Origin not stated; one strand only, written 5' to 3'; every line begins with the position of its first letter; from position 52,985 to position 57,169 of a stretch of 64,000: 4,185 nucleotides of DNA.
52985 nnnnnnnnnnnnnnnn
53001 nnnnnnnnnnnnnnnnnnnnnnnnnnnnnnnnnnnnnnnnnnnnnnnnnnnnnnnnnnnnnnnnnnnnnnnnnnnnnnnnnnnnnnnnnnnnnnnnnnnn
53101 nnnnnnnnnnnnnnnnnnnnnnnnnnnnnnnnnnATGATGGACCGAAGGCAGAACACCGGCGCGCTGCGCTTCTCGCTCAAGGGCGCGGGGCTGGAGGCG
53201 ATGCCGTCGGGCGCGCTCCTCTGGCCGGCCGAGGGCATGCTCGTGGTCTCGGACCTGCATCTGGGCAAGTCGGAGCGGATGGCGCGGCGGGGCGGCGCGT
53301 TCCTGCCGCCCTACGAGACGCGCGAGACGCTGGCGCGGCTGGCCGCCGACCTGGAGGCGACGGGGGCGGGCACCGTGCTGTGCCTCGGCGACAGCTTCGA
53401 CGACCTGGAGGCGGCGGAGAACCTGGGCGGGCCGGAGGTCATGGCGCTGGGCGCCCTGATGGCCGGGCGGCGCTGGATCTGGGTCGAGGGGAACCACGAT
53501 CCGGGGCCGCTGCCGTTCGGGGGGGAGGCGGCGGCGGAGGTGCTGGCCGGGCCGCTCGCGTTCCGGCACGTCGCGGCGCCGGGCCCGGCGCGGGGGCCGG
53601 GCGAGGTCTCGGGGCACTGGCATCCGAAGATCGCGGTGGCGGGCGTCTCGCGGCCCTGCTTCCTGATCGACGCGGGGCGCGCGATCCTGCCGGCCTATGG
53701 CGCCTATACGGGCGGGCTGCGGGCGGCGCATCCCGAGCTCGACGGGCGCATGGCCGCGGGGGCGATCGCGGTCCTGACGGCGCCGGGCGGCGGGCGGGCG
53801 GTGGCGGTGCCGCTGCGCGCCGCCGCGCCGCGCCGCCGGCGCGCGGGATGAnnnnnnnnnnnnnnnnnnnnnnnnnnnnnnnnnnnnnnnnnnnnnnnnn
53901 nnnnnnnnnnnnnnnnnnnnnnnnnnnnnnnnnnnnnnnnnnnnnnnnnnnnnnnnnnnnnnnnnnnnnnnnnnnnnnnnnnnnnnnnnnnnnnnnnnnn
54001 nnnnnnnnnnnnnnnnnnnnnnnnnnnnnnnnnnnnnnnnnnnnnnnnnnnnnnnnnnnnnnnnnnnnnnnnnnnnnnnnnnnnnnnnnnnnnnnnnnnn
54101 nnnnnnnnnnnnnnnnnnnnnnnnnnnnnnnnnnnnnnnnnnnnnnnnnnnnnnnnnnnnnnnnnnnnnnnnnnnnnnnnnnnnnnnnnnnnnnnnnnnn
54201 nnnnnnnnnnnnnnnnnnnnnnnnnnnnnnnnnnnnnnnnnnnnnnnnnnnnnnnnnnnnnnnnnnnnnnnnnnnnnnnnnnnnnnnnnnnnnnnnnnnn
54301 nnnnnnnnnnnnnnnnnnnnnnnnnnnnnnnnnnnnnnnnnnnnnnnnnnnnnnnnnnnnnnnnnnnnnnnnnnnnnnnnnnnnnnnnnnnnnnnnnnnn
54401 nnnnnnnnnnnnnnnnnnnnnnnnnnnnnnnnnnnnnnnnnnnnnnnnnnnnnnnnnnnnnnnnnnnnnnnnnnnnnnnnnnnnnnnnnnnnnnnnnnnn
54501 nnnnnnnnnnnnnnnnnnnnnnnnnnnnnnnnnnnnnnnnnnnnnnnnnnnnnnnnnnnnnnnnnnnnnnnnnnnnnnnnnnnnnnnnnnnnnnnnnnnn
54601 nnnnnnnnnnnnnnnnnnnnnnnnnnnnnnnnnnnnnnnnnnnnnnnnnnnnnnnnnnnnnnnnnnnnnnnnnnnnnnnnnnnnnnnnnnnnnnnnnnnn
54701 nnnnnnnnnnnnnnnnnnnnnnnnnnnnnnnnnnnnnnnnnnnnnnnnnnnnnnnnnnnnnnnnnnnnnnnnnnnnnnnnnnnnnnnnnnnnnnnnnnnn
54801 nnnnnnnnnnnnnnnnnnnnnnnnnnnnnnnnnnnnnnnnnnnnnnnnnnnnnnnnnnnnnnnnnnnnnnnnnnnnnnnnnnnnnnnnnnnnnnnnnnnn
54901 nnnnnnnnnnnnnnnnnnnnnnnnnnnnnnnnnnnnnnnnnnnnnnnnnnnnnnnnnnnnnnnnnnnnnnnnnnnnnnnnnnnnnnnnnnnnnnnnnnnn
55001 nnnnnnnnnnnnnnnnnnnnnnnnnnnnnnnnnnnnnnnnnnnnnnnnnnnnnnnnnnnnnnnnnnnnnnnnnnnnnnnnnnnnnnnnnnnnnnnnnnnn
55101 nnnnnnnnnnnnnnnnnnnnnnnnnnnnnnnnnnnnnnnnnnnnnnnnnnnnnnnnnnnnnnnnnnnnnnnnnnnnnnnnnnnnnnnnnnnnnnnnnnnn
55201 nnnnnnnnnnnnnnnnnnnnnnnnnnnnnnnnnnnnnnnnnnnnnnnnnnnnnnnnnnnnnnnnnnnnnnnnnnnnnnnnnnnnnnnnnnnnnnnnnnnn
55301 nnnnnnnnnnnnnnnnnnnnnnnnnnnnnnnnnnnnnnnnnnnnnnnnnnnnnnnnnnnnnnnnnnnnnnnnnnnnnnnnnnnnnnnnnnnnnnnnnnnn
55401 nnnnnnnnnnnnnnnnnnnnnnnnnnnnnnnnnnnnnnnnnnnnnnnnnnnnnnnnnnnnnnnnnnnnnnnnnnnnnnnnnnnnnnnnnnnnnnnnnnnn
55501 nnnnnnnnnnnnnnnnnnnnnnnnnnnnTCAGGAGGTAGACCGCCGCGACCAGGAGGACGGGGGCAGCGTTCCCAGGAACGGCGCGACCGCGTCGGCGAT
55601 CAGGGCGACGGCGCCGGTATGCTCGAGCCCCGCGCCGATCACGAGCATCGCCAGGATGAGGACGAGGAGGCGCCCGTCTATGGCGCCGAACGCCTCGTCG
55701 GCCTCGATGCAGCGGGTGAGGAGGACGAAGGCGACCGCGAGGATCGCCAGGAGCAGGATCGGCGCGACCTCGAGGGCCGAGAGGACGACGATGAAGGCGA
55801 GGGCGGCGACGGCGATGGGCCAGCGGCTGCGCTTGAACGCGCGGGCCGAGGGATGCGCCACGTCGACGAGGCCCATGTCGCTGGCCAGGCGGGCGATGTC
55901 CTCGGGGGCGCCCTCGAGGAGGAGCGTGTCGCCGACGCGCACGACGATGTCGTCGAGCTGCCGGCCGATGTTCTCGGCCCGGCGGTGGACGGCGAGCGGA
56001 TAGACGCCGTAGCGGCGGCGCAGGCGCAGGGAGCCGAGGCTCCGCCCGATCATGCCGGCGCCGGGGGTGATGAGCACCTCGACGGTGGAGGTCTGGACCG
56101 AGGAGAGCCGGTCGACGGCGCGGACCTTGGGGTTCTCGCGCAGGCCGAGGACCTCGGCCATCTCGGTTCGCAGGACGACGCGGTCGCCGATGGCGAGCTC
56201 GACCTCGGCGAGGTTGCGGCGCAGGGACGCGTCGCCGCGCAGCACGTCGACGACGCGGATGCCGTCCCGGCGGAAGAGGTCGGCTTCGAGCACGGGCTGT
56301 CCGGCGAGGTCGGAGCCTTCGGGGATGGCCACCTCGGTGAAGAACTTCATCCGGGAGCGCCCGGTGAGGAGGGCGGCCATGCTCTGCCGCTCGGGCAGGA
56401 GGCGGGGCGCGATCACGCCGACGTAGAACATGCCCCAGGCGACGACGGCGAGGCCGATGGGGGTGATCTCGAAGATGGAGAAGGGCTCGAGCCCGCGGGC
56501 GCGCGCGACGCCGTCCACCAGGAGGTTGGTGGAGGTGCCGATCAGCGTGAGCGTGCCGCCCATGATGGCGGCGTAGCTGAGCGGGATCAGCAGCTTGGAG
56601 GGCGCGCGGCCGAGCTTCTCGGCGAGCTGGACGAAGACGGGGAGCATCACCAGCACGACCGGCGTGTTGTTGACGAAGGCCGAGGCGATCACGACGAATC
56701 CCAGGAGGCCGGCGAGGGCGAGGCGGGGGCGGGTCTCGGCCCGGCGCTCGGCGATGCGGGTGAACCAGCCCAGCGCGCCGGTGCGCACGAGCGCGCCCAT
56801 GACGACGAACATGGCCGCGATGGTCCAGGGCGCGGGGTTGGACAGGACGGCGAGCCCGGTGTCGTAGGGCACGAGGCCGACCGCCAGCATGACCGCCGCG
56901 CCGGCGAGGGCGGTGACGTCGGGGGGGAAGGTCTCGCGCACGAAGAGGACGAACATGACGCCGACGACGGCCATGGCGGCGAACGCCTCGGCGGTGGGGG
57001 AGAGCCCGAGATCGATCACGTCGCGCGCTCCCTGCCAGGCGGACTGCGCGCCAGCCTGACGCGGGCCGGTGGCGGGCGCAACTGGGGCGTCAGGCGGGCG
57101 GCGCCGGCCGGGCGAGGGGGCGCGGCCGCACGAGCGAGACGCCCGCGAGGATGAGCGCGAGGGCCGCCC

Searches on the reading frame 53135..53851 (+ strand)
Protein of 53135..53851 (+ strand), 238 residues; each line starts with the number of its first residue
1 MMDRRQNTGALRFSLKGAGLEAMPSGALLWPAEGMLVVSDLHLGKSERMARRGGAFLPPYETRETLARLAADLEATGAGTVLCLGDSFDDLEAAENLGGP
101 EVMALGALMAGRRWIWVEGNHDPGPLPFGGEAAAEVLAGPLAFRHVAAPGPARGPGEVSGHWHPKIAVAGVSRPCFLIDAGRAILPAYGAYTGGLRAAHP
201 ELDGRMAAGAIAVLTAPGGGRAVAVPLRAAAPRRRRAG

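Call 57: search_protein_families(library=ncbifam, proteins=[window:53135-53851:+], max_evalue=0.00001)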
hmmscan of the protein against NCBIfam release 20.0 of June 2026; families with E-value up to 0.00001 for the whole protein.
window:53135-53851:+ (238 aa): 1 family
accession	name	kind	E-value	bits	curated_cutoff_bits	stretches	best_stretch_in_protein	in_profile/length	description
TIGR04123.1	P_estr_lig_assc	hypoth_equivalog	2.4e-55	187.1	150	1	14-205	2-197/207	ligase-associated DNA damage response endonuclease PdeM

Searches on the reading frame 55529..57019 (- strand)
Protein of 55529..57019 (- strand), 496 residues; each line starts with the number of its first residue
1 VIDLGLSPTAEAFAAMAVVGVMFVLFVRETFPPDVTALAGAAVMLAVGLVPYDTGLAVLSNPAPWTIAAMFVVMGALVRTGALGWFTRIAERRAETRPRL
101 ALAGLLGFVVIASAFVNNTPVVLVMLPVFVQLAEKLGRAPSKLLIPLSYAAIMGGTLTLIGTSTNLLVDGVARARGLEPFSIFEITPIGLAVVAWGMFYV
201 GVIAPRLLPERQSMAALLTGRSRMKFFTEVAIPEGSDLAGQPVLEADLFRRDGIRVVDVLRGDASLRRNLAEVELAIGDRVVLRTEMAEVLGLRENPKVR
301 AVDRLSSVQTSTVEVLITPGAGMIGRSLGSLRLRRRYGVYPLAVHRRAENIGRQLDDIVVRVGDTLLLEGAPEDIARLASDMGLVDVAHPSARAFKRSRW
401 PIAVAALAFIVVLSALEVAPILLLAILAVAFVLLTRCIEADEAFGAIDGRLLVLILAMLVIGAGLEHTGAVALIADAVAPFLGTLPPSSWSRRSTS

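Call 57: search_protein_families(library=ncbifam, proteins=[window:55529-57019:-], max_evalue=0.00001)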
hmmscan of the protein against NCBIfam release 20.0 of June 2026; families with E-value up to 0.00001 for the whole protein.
window:55529-57019:- (496 aa): 2 families
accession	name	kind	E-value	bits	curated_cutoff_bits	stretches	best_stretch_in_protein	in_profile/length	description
TIGR00785.1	dass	subfamily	7.9e-13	47.9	198.6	1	11-173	9-185/444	DASS family sodium-coupled anion symporter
NF040989.1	MamN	equivalog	9.1e-06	24.6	500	0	12-173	3-168/437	magnetosome biogenesis transporter MamN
